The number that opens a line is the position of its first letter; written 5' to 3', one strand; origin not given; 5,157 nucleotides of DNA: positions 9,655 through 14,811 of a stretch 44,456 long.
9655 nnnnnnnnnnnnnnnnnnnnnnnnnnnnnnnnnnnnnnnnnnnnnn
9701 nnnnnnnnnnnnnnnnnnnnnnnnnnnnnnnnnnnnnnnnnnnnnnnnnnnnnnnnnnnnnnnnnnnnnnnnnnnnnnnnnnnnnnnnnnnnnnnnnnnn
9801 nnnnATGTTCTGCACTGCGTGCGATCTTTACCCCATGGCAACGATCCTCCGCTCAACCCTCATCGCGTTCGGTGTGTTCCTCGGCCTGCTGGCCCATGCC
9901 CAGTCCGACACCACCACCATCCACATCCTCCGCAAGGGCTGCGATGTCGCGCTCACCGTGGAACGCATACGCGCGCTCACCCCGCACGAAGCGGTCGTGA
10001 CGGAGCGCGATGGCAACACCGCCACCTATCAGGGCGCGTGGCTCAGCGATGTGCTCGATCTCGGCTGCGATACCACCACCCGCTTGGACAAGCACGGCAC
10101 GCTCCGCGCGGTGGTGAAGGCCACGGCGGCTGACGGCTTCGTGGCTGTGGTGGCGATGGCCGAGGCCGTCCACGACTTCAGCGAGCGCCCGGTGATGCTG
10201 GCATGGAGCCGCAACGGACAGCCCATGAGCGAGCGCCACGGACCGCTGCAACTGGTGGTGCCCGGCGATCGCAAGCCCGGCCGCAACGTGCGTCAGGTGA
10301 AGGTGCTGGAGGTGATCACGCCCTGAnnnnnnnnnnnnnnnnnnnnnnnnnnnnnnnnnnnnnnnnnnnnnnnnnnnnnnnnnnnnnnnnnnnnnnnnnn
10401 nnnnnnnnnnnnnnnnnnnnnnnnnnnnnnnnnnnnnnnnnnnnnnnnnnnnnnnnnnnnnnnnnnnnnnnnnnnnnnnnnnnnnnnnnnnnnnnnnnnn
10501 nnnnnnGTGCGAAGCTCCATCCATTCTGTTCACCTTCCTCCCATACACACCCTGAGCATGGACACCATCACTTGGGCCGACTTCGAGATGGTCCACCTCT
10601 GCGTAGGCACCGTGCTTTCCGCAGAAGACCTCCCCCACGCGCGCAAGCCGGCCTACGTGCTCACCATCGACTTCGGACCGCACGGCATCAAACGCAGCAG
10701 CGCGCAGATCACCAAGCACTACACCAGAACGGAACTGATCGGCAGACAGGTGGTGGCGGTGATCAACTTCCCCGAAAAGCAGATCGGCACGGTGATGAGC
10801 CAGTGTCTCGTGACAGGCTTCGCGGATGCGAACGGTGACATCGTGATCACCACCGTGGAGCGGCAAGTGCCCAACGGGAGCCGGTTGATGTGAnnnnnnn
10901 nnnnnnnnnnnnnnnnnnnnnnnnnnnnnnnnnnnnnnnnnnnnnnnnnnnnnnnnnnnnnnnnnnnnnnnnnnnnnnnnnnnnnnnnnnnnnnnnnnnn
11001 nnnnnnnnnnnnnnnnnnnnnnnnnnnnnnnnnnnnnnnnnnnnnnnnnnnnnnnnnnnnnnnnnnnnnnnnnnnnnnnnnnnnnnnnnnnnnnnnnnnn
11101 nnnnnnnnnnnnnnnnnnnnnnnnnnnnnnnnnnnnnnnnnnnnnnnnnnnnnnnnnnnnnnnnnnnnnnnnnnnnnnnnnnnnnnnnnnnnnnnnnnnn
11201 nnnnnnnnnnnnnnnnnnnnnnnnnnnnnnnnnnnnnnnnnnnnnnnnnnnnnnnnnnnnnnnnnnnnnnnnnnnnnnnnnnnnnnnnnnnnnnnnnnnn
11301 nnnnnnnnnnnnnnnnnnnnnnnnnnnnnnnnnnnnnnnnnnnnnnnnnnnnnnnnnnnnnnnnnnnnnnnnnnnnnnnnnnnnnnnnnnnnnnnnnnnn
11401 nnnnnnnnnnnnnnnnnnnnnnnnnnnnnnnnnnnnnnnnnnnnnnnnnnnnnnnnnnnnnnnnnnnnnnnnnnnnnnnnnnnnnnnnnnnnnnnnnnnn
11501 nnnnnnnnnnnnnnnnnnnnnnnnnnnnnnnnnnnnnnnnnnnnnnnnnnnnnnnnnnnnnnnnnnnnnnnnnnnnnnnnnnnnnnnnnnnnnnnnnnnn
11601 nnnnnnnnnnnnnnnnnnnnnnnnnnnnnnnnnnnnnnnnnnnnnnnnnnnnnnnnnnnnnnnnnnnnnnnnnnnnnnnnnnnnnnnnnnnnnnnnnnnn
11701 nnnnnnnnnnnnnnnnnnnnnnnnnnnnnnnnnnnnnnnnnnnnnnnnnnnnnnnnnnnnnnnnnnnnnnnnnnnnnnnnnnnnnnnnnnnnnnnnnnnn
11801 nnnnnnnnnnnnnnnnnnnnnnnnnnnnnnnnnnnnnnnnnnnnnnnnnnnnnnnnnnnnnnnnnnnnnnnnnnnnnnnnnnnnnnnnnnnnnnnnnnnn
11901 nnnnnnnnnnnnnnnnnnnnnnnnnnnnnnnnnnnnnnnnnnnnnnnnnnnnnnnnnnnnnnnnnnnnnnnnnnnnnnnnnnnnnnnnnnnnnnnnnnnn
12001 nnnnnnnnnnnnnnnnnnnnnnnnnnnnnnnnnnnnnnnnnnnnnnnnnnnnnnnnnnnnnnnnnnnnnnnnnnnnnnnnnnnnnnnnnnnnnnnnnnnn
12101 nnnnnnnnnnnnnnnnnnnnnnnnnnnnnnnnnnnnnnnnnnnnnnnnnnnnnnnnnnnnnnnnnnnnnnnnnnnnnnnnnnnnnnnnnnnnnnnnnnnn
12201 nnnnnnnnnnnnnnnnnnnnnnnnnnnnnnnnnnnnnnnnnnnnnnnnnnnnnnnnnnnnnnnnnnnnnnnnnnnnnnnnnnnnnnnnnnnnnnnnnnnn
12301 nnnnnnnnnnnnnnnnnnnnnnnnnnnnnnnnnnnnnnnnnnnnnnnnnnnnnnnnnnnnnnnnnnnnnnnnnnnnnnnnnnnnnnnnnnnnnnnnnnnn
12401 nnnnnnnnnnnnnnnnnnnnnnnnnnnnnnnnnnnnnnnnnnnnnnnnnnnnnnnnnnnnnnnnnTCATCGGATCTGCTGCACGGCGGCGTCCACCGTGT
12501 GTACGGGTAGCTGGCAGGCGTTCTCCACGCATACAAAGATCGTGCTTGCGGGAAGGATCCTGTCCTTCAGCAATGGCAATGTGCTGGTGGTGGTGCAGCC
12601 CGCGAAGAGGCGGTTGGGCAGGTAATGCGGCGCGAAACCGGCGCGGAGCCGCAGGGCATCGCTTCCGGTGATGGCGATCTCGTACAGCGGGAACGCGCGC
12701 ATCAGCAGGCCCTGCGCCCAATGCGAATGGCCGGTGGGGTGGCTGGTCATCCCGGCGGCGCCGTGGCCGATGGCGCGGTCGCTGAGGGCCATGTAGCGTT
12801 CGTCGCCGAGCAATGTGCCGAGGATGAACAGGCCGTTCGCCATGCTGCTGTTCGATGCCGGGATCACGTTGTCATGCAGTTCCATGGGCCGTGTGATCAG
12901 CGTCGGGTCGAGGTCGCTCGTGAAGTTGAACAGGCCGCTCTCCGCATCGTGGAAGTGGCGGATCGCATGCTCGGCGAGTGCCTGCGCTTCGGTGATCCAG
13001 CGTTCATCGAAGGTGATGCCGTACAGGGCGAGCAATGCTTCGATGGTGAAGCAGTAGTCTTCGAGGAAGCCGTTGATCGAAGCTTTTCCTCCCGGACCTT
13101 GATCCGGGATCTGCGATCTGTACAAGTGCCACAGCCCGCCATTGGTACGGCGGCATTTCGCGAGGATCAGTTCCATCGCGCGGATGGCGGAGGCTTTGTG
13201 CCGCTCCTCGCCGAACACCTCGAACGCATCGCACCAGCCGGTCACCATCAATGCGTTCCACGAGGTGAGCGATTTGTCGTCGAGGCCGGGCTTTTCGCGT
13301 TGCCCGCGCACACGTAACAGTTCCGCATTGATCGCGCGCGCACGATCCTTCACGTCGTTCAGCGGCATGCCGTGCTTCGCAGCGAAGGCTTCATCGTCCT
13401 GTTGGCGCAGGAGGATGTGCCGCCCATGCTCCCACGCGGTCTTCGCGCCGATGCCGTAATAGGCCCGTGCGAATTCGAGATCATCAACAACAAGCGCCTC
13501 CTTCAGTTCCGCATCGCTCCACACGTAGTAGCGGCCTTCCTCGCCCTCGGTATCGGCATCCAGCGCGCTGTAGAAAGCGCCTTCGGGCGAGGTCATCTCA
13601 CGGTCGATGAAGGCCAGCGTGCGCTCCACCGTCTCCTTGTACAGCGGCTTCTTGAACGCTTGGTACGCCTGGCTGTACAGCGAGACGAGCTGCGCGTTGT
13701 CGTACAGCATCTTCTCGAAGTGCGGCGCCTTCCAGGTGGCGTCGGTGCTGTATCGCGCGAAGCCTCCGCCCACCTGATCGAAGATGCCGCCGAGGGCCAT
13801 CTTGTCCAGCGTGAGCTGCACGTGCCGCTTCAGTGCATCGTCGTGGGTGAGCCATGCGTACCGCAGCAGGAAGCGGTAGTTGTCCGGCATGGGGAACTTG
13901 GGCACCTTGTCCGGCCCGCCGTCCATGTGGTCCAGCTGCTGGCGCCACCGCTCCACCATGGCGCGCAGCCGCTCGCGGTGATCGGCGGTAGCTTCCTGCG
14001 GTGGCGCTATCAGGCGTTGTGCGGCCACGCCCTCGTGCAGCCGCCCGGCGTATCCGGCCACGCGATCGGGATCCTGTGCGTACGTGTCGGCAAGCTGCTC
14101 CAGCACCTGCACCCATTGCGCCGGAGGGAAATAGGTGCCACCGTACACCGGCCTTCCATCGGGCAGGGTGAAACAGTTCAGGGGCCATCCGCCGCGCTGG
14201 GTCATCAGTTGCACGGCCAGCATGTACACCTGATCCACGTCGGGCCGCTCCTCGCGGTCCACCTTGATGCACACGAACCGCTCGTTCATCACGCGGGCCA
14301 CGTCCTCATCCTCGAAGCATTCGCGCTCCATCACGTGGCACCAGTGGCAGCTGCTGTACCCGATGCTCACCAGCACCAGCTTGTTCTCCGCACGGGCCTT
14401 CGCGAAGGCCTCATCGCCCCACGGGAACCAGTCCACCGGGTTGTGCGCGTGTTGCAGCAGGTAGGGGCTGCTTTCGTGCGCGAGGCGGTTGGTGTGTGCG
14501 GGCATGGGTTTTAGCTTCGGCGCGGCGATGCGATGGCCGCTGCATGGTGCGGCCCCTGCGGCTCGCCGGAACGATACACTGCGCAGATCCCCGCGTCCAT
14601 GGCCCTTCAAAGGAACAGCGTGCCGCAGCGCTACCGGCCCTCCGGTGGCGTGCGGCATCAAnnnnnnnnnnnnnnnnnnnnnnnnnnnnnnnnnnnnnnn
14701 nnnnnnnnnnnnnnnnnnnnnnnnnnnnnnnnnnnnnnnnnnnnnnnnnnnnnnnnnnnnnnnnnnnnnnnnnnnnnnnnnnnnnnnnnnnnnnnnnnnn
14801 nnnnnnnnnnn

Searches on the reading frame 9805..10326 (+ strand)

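Call 69: search_protein_families(library=pfam, proteins=[window:9805-10326:+], max_evalue=0.00001)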
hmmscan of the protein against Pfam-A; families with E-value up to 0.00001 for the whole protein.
window:9805-10326:+ (173 aa): 1 family
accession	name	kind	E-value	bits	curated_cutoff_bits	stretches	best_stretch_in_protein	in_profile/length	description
PF00174.25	Oxidored_molyb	-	8.9e-09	35.6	24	1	71-167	67-157/169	Oxidoreductase molybdopterin binding domain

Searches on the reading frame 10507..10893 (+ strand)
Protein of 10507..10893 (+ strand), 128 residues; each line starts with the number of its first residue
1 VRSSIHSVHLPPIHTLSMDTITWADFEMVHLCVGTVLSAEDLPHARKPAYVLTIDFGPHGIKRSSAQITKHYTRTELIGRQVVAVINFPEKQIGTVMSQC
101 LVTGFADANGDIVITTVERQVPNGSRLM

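Call 69: search_protein_families(library=pfam, proteins=[window:10507-10893:+], max_evalue=0.00001)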
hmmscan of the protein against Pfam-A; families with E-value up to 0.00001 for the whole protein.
window:10507-10893:+ (128 aa): 1 family
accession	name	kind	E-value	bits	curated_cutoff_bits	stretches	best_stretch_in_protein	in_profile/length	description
PF01588.26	tRNA_bind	-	9.7e-15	54.9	27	1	32-126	2-96/96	Putative tRNA binding domain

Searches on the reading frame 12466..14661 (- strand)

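Call 69: search_protein_families(library=pfam, proteins=[window:12466-14661:-], max_evalue=0.00001)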
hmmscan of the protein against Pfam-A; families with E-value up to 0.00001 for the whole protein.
window:12466-14661:- (731 aa): 2 families
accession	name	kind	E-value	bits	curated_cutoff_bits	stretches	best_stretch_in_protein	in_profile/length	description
PF03190.21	Thioredox_DsbH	-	4.5e-69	232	27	1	57-209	1-159/163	Protein of unknown function, DUF255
PF13899.12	Thioredoxin_7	-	5.1e-12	46.2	27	1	77-141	1-65/83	Thioredoxin-like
